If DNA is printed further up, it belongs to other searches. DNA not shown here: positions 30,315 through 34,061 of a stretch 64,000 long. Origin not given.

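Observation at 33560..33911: C-terminal PD-(D/E)xK-like (DUF3883-type) domain fused to the SNF2 helicase: candidate effector nuclease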

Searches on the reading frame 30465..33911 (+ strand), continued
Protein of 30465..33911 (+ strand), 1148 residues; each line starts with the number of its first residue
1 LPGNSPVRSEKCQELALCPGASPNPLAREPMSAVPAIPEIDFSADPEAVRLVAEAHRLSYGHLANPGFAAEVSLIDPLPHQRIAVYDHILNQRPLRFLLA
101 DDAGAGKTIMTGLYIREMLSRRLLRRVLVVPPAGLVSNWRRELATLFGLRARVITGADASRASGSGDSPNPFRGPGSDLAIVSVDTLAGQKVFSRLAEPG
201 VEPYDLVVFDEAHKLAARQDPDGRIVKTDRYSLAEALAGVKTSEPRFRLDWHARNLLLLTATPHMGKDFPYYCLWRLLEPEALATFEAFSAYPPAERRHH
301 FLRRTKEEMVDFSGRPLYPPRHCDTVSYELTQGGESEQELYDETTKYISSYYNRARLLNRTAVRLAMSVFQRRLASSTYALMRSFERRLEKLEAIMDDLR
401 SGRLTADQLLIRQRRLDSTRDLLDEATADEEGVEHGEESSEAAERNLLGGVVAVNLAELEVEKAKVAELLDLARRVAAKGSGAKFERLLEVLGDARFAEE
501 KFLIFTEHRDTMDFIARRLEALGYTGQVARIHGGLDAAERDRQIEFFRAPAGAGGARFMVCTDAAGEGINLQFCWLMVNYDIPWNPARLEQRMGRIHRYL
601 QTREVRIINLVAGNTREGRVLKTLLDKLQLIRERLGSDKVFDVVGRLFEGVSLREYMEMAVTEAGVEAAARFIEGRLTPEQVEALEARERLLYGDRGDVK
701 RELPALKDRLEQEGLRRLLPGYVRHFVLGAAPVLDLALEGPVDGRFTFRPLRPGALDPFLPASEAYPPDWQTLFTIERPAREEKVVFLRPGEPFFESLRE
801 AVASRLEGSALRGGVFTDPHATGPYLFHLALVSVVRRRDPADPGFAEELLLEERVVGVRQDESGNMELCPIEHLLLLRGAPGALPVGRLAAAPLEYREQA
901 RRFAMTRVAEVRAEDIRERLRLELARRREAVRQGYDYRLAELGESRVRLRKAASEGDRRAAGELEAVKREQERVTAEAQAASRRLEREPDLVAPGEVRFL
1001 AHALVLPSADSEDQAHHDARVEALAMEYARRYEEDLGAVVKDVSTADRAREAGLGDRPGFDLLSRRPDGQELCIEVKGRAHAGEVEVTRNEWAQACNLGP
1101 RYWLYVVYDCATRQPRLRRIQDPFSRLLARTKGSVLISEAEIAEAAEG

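Call 29: find_homologous_proteins(query=window:30555-33908:+, max_evalue=1e-20)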
Query window:30555-33908:+ (1118 aa): 7966 proteins with E <= 1e-20 among 8000 candidates; the best 120 are listed.
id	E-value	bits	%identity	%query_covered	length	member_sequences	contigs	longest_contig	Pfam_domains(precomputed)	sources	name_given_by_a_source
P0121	0.0e+0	2460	99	100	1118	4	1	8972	PF00176.30,PF13020.13,PF00271.38,PF04851.22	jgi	jgi:superfamily II DNA or RNA helicase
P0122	0.0e+0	1912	76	100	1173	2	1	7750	PF00270.36,PF00176.30,PF13020.13,PF00271.38,PF04851.22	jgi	-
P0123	0.0e+0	1785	73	99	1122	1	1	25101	PF00270.36,PF00176.30,PF13020.13,PF00271.38,PF04851.22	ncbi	-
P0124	0.0e+0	1785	74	99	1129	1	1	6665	PF00176.30,PF13020.13,PF00271.38,PF04851.22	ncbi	-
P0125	0.0e+0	1629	68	99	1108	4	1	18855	PF00270.36,PF00176.30,PF13020.13,PF00271.38,PF04851.22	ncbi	-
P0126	0.0e+0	1619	68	99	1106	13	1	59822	PF00270.36,PF00176.30,PF13020.13,PF00271.38,PF04851.22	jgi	-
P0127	0.0e+0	1511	62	99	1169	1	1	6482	PF00176.30,PF13020.13,PF00271.38,PF04851.22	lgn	-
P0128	0.0e+0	1479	61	99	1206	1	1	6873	PF00270.36,PF00176.30,PF13020.13,PF01381.29,PF00271.38,PF13560.13,PF04851.22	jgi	-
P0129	0.0e+0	1460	62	100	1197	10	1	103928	PF00176.30,PF13020.13,PF01381.29,PF00271.38,PF13560.13,PF04851.22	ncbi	-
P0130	0.0e+0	1450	61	99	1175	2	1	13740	PF00270.36,PF00176.30,PF13020.13,PF00271.38,PF04851.22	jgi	jgi:SNF2 family DNA or RNA helicase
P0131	0.0e+0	1447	60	99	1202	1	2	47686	PF00176.30,PF13020.13,PF01381.29,PF00271.38,PF13560.13,PF04851.22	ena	-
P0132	0.0e+0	1445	61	99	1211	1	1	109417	PF00270.36,PF00176.30,PF13020.13,PF01381.29,PF00271.38,PF13560.13,PF04851.22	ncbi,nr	ncbi:MAG: DUF3883 domain-containing protein [Firmicutes bacterium]|nr:DUF3883 domain-containing prot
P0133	0.0e+0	1443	61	99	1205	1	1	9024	PF00270.36,PF00176.30,PF13020.13,PF01381.29,PF00271.38,PF13560.13,PF04851.22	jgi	jgi:superfamily II DNA or RNA helicase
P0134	0.0e+0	1443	61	100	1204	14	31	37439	PF00176.30,PF13020.13,PF01381.29,PF00271.38,PF13560.13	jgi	-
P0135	0.0e+0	1440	61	99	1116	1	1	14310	PF00270.36,PF00176.30,PF13020.13,PF00271.38,PF04851.22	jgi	jgi:superfamily II DNA or RNA helicase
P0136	0.0e+0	1440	60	99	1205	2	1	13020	PF00270.36,PF00176.30,PF13020.13,PF01381.29,PF00271.38,PF13560.13,PF04851.22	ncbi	ncbi:MAG: helicase-related protein [Bacillota bacterium]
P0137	0.0e+0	1438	60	99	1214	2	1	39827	PF00270.36,PF00176.30,PF13020.13,PF01381.29,PF00271.38,PF13560.13,PF04851.22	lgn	-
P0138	0.0e+0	1434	60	100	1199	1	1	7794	PF00270.36,PF00176.30,PF13020.13,PF01381.29,PF00271.38,PF13560.13,PF04851.22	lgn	-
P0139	0.0e+0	1434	62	99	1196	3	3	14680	PF00270.36,PF00176.30,PF13020.13,PF01381.29,PF00271.38,PF13560.13,PF04851.22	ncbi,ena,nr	ncbi:MAG TPA: helicase-related protein [Chloroflexota bacterium]|nr:helicase-related protein [Chloro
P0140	0.0e+0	1433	59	99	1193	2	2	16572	PF00270.36,PF00176.30,PF13020.13,PF00271.38,PF04851.22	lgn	-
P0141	0.0e+0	1433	60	100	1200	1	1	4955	PF00270.36,PF00176.30,PF13020.13,PF01381.29,PF00271.38,PF13560.13,PF04851.22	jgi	jgi:superfamily II DNA or RNA helicase/DNA-binding XRE family transcriptional regulator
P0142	0.0e+0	1432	61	99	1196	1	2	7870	PF00176.30,PF13020.13,PF01381.29,PF00271.38,PF13560.13,PF04851.22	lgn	-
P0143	0.0e+0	1432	61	99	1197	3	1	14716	PF00176.30,PF13020.13,PF01381.29,PF00271.38,PF13560.13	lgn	-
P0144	0.0e+0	1431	60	99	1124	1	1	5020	PF00176.30,PF13020.13,PF00271.38,PF04851.22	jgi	jgi:superfamily II DNA or RNA helicase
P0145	0.0e+0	1430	60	98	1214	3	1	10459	PF12844.14,PF00270.36,PF00176.30,PF13020.13,PF01381.29,PF00271.38,PF13560.13,PF04851.22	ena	-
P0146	0.0e+0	1427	60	100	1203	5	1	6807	PF00270.36,PF00176.30,PF13020.13,PF01381.29,PF00271.38,PF13560.13,PF04851.22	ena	-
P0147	0.0e+0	1427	61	99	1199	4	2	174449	PF00270.36,PF00176.30,PF13020.13,PF01381.29,PF00271.38,PF04851.22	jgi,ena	-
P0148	0.0e+0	1426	60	99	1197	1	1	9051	PF00270.36,PF00176.30,PF13020.13,PF01381.29,PF00271.38,PF13560.13,PF04851.22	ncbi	ncbi:MAG: helicase-related protein [Methanobacteriota archaeon]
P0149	0.0e+0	1426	60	99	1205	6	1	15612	PF00270.36,PF00176.30,PF13020.13,PF01381.29,PF00271.38,PF13560.13,PF04851.22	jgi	jgi:superfamily II DNA or RNA helicase/DNA-binding XRE family transcriptional regulator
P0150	0.0e+0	1426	59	100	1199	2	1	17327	PF00270.36,PF00176.30,PF13020.13,PF01381.29,PF00271.38,PF13560.13,PF04851.22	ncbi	-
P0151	0.0e+0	1426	60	100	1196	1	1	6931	PF00176.30,PF13020.13,PF01381.29,PF00271.38,PF13560.13,PF04851.22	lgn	-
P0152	0.0e+0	1425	60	100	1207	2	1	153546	PF00270.36,PF00176.30,PF13020.13,PF01381.29,PF00271.38,PF13560.13,PF04851.22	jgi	-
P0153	0.0e+0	1424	61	100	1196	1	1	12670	PF00270.36,PF00176.30,PF13020.13,PF01381.29,PF00271.38,PF13560.13,PF04851.22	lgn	-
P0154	0.0e+0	1424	58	100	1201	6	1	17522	PF00270.36,PF00176.30,PF13020.13,PF00271.38,PF04851.22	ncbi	-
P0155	0.0e+0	1424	60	100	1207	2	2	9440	PF00270.36,PF00176.30,PF13020.13,PF01381.29,PF00271.38,PF13560.13,PF04851.22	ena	-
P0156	0.0e+0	1424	60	99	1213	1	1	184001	PF00270.36,PF00176.30,PF13020.13,PF01381.29,PF00271.38,PF04851.22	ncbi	ncbi:MAG: helicase-related protein [Chloroflexota bacterium]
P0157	0.0e+0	1423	59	99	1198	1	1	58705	PF12844.14,PF00270.36,PF00176.30,PF13020.13,PF01381.29,PF00271.38,PF13560.13,PF04851.22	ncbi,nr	ncbi:MAG: DUF3883 domain-containing protein [Acidobacteria bacterium]|nr:DUF3883 domain-containing p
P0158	0.0e+0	1422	60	99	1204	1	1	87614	PF12844.14,PF00270.36,PF00176.30,PF13020.13,PF01381.29,PF00271.38,PF13560.13,PF04851.22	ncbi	-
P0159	0.0e+0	1420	59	100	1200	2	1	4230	PF00176.30,PF13020.13,PF01381.29,PF00271.38,PF13560.13,PF04851.22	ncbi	-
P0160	0.0e+0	1418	60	99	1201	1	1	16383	PF00270.36,PF00176.30,PF13020.13,PF01381.29,PF00271.38,PF13560.13,PF04851.22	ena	-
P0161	0.0e+0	1414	60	99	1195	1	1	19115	PF00270.36,PF00176.30,PF13020.13,PF01381.29,PF00271.38,PF13560.13,PF04851.22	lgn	-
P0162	0.0e+0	1414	60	99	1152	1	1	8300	PF00176.30,PF13020.13,PF00271.38,PF04851.22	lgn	-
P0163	0.0e+0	1414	60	100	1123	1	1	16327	PF00270.36,PF00176.30,PF13020.13,PF00271.38,PF04851.22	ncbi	-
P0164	0.0e+0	1412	60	99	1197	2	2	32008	PF00270.36,PF00176.30,PF13020.13,PF01381.29,PF00271.38,PF13560.13,PF04851.22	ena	-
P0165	0.0e+0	1412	59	99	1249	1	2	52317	PF00270.36,PF00176.30,PF13020.13,PF01381.29,PF00271.38,PF13560.13,PF04851.22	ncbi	-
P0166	0.0e+0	1411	60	100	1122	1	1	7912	PF00270.36,PF00176.30,PF13020.13,PF00271.38,PF04851.22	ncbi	-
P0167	0.0e+0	1411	60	99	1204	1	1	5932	PF00270.36,PF00176.30,PF13020.13,PF01381.29,PF00271.38,PF13560.13,PF04851.22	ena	-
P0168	0.0e+0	1410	59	99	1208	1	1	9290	PF00176.30,PF13020.13,PF01381.29,PF00271.38,PF13560.13,PF04851.22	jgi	jgi:superfamily II DNA or RNA helicase/DNA-binding XRE family transcriptional regulator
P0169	0.0e+0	1410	60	99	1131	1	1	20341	PF00176.30,PF13020.13,PF00271.38,PF04851.22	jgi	jgi:SNF2 family DNA or RNA helicase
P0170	0.0e+0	1410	60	99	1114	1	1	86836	PF00176.30,PF13020.13,PF00271.38,PF04851.22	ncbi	-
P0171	0.0e+0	1409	61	99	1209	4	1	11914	PF00270.36,PF00176.30,PF13020.13,PF01381.29,PF00271.38,PF13560.13,PF04851.22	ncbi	ncbi:MAG: helicase-related protein [Bacillota bacterium]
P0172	0.0e+0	1408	60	99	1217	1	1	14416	PF12844.14,PF00270.36,PF00176.30,PF13020.13,PF01381.29,PF00271.38,PF13560.13,PF04851.22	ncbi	-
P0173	0.0e+0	1408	60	99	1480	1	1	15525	PF08852.18,PF00270.36,PF00176.30,PF13020.13,PF00271.38,PF04851.22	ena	-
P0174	0.0e+0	1407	59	99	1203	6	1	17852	PF00270.36,PF00176.30,PF13020.13,PF01381.29,PF00271.38,PF13560.13,PF04851.22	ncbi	-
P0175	0.0e+0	1407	59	99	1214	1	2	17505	PF00176.30,PF13020.13,PF01381.29,PF00271.38,PF13560.13,PF04851.22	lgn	-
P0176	0.0e+0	1407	59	100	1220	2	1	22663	PF00270.36,PF00176.30,PF13020.13,PF01381.29,PF00271.38,PF13560.13,PF04851.22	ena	-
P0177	0.0e+0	1407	59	99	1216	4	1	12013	PF12844.14,PF00176.30,PF13020.13,PF01381.29,PF00271.38,PF13560.13,PF04851.22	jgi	-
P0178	0.0e+0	1407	59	99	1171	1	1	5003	PF00270.36,PF00176.30,PF13020.13,PF01381.29,PF00271.38,PF04851.22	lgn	-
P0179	0.0e+0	1406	60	99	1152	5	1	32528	PF00270.36,PF00176.30,PF13020.13,PF00271.38,PF04851.22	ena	-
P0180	0.0e+0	1406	60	99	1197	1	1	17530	PF00270.36,PF00176.30,PF13020.13,PF01381.29,PF00271.38,PF13560.13,PF04851.22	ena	-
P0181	0.0e+0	1405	59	99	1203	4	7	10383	PF00270.36,PF00176.30,PF13020.13,PF01381.29,PF00271.38,PF13560.13,PF04851.22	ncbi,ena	-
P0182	0.0e+0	1404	60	99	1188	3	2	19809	PF00176.30,PF13020.13,PF01381.29,PF00271.38,PF04851.22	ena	-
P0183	0.0e+0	1404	59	99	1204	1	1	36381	PF00270.36,PF00176.30,PF13020.13,PF01381.29,PF00271.38,PF13560.13,PF04851.22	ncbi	-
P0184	0.0e+0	1404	60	99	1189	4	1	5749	PF00176.30,PF13020.13,PF01381.29,PF00271.38,PF13560.13,PF04851.22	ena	-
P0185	0.0e+0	1403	59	99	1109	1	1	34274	PF00270.36,PF00176.30,PF13020.13,PF00271.38,PF04851.22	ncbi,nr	ncbi:MAG: DUF3883 domain-containing protein [Chloroflexi bacterium]|nr:DUF3883 domain-containing pro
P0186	0.0e+0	1403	59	99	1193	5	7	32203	PF00270.36,PF00176.30,PF13020.13,PF01381.29,PF00271.38,PF13560.13,PF04851.22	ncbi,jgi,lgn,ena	-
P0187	0.0e+0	1403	59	99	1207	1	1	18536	PF00176.30,PF13020.13,PF01381.29,PF00271.38,PF13560.13,PF04851.22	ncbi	-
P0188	0.0e+0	1402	59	99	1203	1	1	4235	PF00270.36,PF00176.30,PF13020.13,PF01381.29,PF00271.38,PF13560.13,PF04851.22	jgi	jgi:superfamily II DNA or RNA helicase/DNA-binding XRE family transcriptional regulator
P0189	0.0e+0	1402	59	99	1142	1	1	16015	PF00270.36,PF00176.30,PF13020.13,PF00271.38,PF04851.22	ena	-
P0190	0.0e+0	1402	61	99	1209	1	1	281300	PF00270.36,PF00176.30,PF13020.13,PF01381.29,PF00271.38,PF13560.13,PF04851.22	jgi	jgi:superfamily II DNA or RNA helicase/DNA-binding XRE family transcriptional regulator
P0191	0.0e+0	1401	60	99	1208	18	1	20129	PF00270.36,PF00176.30,PF13020.13,PF01381.29,PF00271.38,PF13560.13,PF04851.22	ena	-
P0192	0.0e+0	1401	60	99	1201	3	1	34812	PF00270.36,PF00176.30,PF13020.13,PF01381.29,PF00271.38,PF13560.13,PF04851.22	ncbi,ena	-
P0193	0.0e+0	1401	60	99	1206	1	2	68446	PF00270.36,PF00176.30,PF13020.13,PF01381.29,PF00271.38,PF13560.13,PF04851.22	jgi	jgi:superfamily II DNA or RNA helicase/transcriptional regulator with XRE-family HTH domain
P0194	0.0e+0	1401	60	100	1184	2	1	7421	PF00176.30,PF13020.13,PF01381.29,PF00271.38,PF04851.22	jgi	-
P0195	0.0e+0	1401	59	98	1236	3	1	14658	PF00270.36,PF00176.30,PF13020.13,PF01381.29,PF00271.38,PF13560.13,PF04851.22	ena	-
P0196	0.0e+0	1401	59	99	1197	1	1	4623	PF00270.36,PF00176.30,PF13020.13,PF01381.29,PF00271.38,PF13560.13,PF04851.22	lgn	-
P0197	0.0e+0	1400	61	98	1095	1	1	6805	PF00270.36,PF00176.30,PF13020.13,PF00271.38,PF04851.22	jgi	jgi:superfamily II DNA or RNA helicase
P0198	0.0e+0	1400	59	98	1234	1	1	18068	PF00270.36,PF00176.30,PF13020.13,PF01381.29,PF00271.38,PF04851.22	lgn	-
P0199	0.0e+0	1400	59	99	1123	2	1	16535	PF00270.36,PF00176.30,PF13020.13,PF00271.38,PF04851.22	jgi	-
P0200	0.0e+0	1400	59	99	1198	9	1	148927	PF00270.36,PF00176.30,PF13020.13,PF01381.29,PF00271.38,PF13560.13,PF04851.22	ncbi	-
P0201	0.0e+0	1400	59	100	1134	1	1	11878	PF00270.36,PF00176.30,PF13020.13,PF00271.38,PF04851.22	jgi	jgi:superfamily II DNA or RNA helicase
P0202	0.0e+0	1400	59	100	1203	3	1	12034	PF00270.36,PF00176.30,PF13020.13,PF01381.29,PF00271.38,PF13560.13,PF04851.22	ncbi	-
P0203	0.0e+0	1400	60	100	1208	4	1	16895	PF00270.36,PF00176.30,PF13020.13,PF01381.29,PF00271.38,PF13560.13,PF04851.22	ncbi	ncbi:MAG: helicase-related protein [Bacillota bacterium]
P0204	0.0e+0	1399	60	100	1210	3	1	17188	PF00270.36,PF00176.30,PF13020.13,PF01381.29,PF00271.38,PF13560.13,PF04851.22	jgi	jgi:superfamily II DNA or RNA helicase/DNA-binding XRE family transcriptional regulator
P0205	0.0e+0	1399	59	99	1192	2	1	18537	PF00270.36,PF00176.30,PF13020.13,PF01381.29,PF00271.38,PF13560.13,PF04851.22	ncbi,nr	ncbi:MAG TPA: helicase-related protein [Terriglobales bacterium]|nr:helicase-related protein [Terrig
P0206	0.0e+0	1399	58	100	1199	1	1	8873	PF00270.36,PF00176.30,PF13020.13,PF01381.29,PF00271.38,PF04851.22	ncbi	-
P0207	0.0e+0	1399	59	99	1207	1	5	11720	PF12844.14,PF00176.30,PF13020.13,PF01381.29,PF00271.38,PF13560.13,PF04851.22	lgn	-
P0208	0.0e+0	1399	61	99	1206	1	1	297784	PF00176.30,PF13020.13,PF01381.29,PF00271.38,PF13560.13,PF04851.22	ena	-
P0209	0.0e+0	1399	59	99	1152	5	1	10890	PF00176.30,PF13020.13,PF00271.38,PF04851.22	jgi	jgi:SNF2 family DNA or RNA helicase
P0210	0.0e+0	1399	59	99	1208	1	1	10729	PF00270.36,PF00176.30,PF13020.13,PF01381.29,PF00271.38,PF13560.13,PF04851.22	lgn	-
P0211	0.0e+0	1399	59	99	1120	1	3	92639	PF00270.36,PF00176.30,PF13020.13,PF00271.38,PF04851.22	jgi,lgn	jgi:SNF2 family DNA or RNA helicase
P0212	0.0e+0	1398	59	99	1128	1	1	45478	PF00270.36,PF00176.30,PF13020.13,PF00271.38,PF04851.22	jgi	jgi:superfamily II DNA or RNA helicase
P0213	0.0e+0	1397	60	99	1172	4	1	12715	PF00270.36,PF00176.30,PF13020.13,PF01381.29,PF00271.38,PF04851.22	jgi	jgi:superfamily II DNA or RNA helicase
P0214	0.0e+0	1397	60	99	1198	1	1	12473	PF00270.36,PF00176.30,PF13020.13,PF01381.29,PF00271.38,PF13560.13,PF04851.22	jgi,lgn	jgi:superfamily II DNA or RNA helicase/transcriptional regulator with XRE-family HTH domain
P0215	0.0e+0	1397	60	100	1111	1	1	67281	PF00270.36,PF00176.30,PF13020.13,PF00271.38,PF04851.22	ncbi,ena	-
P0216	0.0e+0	1397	59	99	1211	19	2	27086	PF00270.36,PF00176.30,PF13020.13,PF01381.29,PF00271.38,PF13560.13,PF04851.22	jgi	jgi:superfamily II DNA or RNA helicase/DNA-binding XRE family transcriptional regulator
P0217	0.0e+0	1396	59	99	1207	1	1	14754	PF00270.36,PF00176.30,PF13020.13,PF01381.29,PF00271.38,PF13560.13,PF04851.22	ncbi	-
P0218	0.0e+0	1396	59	99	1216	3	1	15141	PF00270.36,PF00176.30,PF13020.13,PF01381.29,PF00271.38,PF13560.13,PF04851.22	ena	-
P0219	0.0e+0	1396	58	99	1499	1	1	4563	PF08852.18,PF00270.36,PF00176.30,PF13020.13,PF00271.38,PF04851.22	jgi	jgi:SNF2 family DNA or RNA helicase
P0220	0.0e+0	1395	60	99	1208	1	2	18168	PF00270.36,PF00176.30,PF13020.13,PF01381.29,PF00271.38,PF13560.13,PF04851.22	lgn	-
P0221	0.0e+0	1395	59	100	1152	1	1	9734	PF00176.30,PF13020.13,PF00271.38,PF04851.22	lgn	-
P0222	0.0e+0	1395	60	99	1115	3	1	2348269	PF00270.36,PF00176.30,PF13020.13,PF00271.38,PF04851.22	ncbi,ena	-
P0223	0.0e+0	1394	60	99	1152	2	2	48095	PF00270.36,PF00176.30,PF13020.13,PF00271.38,PF04851.22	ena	-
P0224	0.0e+0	1394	60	99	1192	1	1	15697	PF00270.36,PF00176.30,PF13020.13,PF01381.29,PF00271.38,PF13560.13,PF04851.22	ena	-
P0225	0.0e+0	1394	59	99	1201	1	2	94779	PF00270.36,PF00176.30,PF13020.13,PF01381.29,PF00271.38,PF13560.13,PF04851.22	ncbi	ncbi:MAG: helicase-related protein [Chloroflexota bacterium]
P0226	0.0e+0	1393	59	100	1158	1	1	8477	PF00270.36,PF00176.30,PF13020.13,PF00271.38,PF04851.22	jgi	jgi:superfamily II DNA or RNA helicase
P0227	0.0e+0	1393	59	100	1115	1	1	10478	PF00176.30,PF13020.13,PF00271.38,PF04851.22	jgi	jgi:superfamily II DNA or RNA helicase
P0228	0.0e+0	1393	57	100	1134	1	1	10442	PF00270.36,PF00176.30,PF13020.13,PF00271.38,PF04851.22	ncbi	-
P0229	0.0e+0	1393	59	99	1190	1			PF00270.36,PF00176.30,PF13020.13,PF01381.29,PF00271.38,PF13560.13,PF04851.22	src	-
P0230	0.0e+0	1393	58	100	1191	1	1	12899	PF00176.30,PF13020.13,PF01381.29,PF00271.38,PF13560.13,PF04851.22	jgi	jgi:superfamily II DNA or RNA helicase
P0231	0.0e+0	1392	58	99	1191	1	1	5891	PF00176.30,PF13020.13,PF01381.29,PF00271.38,PF04851.22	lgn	-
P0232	0.0e+0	1392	59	99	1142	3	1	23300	PF00270.36,PF00176.30,PF13020.13,PF00271.38,PF04851.22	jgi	jgi:SNF2 family DNA or RNA helicase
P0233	0.0e+0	1392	59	99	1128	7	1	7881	PF00270.36,PF00176.30,PF13020.13,PF00271.38,PF04851.22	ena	-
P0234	0.0e+0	1392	60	99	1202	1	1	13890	PF00270.36,PF00176.30,PF13020.13,PF01381.29,PF00271.38,PF13560.13,PF04851.22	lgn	-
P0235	0.0e+0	1392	59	99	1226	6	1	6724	PF00270.36,PF00176.30,PF13020.13,PF01381.29,PF00271.38,PF13560.13,PF04851.22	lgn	-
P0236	0.0e+0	1392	58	100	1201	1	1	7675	PF00270.36,PF00176.30,PF13020.13,PF01381.29,PF00271.38,PF13560.13,PF04851.22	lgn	-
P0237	0.0e+0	1391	60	99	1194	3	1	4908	PF00270.36,PF00176.30,PF13020.13,PF01381.29,PF00271.38,PF13560.13,PF04851.22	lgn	-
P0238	0.0e+0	1391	59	99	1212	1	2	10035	PF00270.36,PF00176.30,PF13020.13,PF01381.29,PF00271.38,PF13560.13,PF04851.22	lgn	-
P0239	0.0e+0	1391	57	100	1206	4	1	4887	PF00270.36,PF00176.30,PF13020.13,PF01381.29,PF00271.38,PF13560.13,PF04851.22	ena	-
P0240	0.0e+0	1391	58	99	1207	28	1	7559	PF00270.36,PF00176.30,PF13020.13,PF01381.29,PF00271.38,PF13560.13,PF04851.22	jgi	-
